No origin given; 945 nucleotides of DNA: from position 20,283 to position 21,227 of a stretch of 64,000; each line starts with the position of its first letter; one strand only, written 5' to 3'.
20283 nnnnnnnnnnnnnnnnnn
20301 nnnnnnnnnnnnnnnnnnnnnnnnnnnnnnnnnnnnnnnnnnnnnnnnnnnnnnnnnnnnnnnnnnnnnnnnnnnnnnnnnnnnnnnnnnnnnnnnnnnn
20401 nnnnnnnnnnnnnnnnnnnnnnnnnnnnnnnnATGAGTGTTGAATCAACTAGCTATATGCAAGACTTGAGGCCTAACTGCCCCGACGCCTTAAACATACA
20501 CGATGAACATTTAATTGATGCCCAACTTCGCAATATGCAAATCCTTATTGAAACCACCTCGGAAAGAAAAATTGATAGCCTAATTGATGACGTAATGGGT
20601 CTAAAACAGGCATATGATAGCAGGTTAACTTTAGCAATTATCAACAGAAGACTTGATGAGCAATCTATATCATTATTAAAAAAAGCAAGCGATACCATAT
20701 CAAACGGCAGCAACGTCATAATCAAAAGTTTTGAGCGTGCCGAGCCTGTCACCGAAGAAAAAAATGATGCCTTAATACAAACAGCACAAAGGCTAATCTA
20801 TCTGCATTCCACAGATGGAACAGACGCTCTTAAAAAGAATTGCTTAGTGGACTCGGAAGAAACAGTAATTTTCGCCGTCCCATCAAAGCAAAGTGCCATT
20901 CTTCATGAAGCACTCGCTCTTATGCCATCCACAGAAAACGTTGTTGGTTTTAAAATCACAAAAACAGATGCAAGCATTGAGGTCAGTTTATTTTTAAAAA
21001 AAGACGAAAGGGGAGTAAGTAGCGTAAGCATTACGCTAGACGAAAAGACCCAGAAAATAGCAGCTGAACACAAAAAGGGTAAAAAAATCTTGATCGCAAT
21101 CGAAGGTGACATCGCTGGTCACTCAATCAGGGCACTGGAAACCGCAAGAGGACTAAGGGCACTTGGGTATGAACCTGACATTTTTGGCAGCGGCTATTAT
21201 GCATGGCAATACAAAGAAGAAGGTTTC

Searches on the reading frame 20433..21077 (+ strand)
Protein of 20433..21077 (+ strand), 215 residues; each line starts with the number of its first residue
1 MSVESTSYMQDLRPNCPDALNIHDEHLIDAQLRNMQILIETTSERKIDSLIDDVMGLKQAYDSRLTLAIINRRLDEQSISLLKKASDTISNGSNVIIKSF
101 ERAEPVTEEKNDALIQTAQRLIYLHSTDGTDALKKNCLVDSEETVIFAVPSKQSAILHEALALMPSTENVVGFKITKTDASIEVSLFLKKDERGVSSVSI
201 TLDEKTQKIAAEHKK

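Call 61: search_solved_structures(query=A6, max_evalue=10)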
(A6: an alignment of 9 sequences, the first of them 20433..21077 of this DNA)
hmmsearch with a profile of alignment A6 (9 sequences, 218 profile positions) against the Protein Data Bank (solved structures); distinct sequences matched with E-value up to 10: 0.
